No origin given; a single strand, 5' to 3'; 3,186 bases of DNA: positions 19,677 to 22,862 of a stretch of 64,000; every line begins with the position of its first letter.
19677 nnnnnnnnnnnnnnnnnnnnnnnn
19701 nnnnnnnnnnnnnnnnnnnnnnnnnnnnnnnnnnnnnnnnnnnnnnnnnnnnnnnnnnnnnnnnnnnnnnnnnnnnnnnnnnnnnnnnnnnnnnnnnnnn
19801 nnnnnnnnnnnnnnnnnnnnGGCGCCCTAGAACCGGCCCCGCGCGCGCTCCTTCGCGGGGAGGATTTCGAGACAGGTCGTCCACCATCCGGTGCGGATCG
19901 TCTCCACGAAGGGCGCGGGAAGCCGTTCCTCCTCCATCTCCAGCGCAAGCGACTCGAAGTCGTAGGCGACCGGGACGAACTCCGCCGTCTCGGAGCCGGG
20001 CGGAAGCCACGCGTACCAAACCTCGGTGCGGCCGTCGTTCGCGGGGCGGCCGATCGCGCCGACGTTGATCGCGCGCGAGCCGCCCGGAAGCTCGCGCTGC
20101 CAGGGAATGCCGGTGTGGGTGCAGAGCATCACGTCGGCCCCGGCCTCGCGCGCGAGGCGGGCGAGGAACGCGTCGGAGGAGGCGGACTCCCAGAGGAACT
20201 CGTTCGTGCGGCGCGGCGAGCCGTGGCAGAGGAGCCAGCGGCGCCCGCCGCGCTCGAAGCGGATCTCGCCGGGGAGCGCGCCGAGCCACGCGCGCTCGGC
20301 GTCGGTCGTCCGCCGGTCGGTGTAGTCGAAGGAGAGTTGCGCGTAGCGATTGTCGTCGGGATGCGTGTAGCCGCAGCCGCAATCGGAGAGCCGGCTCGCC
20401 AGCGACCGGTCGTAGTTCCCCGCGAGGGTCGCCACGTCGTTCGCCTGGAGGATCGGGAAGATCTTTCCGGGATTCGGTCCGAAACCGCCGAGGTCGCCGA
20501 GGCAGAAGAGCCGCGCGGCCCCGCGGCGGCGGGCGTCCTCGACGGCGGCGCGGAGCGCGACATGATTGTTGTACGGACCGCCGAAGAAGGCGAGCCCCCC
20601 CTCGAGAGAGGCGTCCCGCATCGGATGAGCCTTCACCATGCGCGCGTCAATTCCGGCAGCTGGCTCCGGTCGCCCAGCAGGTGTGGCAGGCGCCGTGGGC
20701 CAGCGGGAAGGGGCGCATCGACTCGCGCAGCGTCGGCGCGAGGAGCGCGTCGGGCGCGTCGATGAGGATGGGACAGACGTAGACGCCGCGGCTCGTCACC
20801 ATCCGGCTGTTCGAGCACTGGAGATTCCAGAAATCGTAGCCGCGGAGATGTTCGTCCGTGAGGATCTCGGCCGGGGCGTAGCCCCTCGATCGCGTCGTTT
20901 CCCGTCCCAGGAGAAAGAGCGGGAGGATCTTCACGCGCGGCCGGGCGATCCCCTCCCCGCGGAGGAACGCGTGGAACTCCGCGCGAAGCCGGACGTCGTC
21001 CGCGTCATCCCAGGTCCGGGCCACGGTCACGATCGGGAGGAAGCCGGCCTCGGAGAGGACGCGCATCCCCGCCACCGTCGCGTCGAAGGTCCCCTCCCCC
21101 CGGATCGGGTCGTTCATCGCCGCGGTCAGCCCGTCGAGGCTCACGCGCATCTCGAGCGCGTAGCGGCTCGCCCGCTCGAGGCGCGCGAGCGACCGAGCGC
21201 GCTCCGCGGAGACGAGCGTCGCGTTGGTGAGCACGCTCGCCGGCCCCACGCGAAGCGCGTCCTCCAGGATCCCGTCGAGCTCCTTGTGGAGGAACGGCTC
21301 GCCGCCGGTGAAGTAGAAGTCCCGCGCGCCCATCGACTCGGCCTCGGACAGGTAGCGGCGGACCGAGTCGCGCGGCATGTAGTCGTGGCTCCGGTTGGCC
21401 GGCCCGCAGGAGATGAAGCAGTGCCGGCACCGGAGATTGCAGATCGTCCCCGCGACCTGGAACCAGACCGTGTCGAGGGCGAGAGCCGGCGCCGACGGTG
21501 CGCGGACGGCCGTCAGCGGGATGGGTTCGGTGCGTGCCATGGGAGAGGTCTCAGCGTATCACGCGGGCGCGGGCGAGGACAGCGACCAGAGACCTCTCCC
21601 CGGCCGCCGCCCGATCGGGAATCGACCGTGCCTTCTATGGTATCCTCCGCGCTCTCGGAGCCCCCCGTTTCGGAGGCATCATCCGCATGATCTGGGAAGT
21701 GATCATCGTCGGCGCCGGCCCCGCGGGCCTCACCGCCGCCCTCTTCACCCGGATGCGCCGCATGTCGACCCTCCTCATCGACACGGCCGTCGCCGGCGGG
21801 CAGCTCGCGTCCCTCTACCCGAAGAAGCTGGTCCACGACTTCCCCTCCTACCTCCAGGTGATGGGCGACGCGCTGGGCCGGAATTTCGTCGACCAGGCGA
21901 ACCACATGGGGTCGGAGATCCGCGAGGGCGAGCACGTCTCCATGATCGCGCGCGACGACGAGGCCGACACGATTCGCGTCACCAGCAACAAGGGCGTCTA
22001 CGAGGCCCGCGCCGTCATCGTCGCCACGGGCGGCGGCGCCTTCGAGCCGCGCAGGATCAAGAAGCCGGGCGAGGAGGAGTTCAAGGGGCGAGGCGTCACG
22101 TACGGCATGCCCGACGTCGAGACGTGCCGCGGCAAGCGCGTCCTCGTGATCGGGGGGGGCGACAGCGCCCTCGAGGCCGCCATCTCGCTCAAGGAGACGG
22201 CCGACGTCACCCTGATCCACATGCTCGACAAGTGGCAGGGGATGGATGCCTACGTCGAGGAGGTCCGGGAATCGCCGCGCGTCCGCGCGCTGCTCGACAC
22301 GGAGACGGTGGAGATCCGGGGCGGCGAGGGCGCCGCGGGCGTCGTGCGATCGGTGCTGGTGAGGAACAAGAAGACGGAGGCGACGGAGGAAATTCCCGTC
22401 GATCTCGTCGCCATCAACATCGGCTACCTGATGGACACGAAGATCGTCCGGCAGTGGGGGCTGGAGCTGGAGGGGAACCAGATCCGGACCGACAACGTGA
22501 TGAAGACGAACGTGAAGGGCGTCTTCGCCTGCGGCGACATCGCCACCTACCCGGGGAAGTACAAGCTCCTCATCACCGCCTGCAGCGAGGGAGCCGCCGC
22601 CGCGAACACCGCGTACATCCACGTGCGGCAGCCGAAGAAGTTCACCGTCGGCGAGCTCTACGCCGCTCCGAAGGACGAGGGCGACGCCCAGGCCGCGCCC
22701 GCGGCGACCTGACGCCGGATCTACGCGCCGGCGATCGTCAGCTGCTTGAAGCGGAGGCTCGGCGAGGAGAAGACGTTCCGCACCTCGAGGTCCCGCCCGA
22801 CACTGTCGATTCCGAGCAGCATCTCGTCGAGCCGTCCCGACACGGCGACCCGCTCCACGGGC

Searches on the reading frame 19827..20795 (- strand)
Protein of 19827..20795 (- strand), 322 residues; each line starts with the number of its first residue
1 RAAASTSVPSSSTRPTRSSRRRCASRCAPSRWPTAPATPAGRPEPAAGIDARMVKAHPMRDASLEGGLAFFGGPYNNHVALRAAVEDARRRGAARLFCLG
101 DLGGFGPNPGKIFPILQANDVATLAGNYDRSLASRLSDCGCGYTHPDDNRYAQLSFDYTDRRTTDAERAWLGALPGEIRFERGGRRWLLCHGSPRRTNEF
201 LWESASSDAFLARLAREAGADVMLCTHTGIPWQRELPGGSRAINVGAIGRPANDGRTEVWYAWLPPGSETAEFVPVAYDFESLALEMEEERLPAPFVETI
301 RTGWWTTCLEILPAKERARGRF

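Call 56: search_protein_families(library=pfam, proteins=[window:19827-20795:-], max_evalue=0.00001)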
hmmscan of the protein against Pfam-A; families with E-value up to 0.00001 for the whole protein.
window:19827-20795:- (322 aa): 1 family
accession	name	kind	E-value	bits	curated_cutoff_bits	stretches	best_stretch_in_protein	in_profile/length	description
PF12850.12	Metallophos_2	-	3.3e-08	34.1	27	1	79-256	14-143/154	Calcineurin-like phosphoesterase superfamily domain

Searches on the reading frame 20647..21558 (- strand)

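Call 56: search_protein_families(library=pfam, proteins=[window:20647-21558:-], max_evalue=0.00001)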
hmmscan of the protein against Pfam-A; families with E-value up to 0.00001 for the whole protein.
window:20647-21558:- (303 aa): 1 family
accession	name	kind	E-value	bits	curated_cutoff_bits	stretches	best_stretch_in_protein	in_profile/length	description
PF04055.27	Radical_SAM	-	6e-18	66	29.5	1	37-177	4-144/166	Radical SAM superfamily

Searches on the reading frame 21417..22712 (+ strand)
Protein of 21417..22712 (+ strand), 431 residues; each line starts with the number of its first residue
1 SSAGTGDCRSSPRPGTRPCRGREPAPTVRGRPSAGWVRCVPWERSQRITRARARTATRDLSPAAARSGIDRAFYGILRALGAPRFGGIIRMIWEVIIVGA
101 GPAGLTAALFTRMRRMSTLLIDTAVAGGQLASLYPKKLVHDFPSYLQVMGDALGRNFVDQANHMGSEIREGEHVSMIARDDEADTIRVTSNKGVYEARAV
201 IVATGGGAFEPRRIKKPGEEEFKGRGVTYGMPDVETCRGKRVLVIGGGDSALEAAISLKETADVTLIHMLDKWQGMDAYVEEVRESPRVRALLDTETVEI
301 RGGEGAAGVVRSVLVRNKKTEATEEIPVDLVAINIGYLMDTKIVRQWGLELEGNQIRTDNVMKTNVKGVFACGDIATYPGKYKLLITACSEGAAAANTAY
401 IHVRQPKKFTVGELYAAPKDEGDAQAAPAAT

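Call 56: search_protein_families(library=pfam, proteins=[window:21417-22712:+], max_evalue=0.00001)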
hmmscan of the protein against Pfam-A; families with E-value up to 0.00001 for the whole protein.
window:21417-22712:+ (431 aa): 9 families
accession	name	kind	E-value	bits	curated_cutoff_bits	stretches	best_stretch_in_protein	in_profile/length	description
PF07992.20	Pyr_redox_2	-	8e-38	130.9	26.1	1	94-392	2-291/291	Pyridine nucleotide-disulphide oxidoreductase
PF13738.12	Pyr_redox_3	-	5.6e-29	101.8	30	1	161-373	91-305/305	Pyridine nucleotide-disulphide oxidoreductase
PF00070.33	Pyr_redox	-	7.4e-11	42.8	22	1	241-305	1-71/82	Pyridine nucleotide-disulphide oxidoreductase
PF03486.20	HI0933_like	-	2.7e-10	40.5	50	0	94-125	2-33/244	HI0933-like protein Rossmann domain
PF01266.30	DAO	-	1.1e-08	35.5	27.9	0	147-208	145-206/353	FAD dependent oxidoreductase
PF00890.30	FAD_binding_2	-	4.6e-08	33.1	20.4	0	95-129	2-37/414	FAD binding domain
PF13434.12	Lys_Orn_oxgnase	-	7.8e-08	32.3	21.3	1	161-272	105-221/339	L-lysine 6-monooxygenase/L-ornithine 5-monooxygenase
PF13450.12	NAD_binding_8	-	5.8e-07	30.1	21.9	0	97-143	1-48/68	NAD(P)-binding Rossmann-like domain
PF01134.28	GIDA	-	1.4e-06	28.1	22.1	0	94-124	1-29/391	Glucose inhibited division protein A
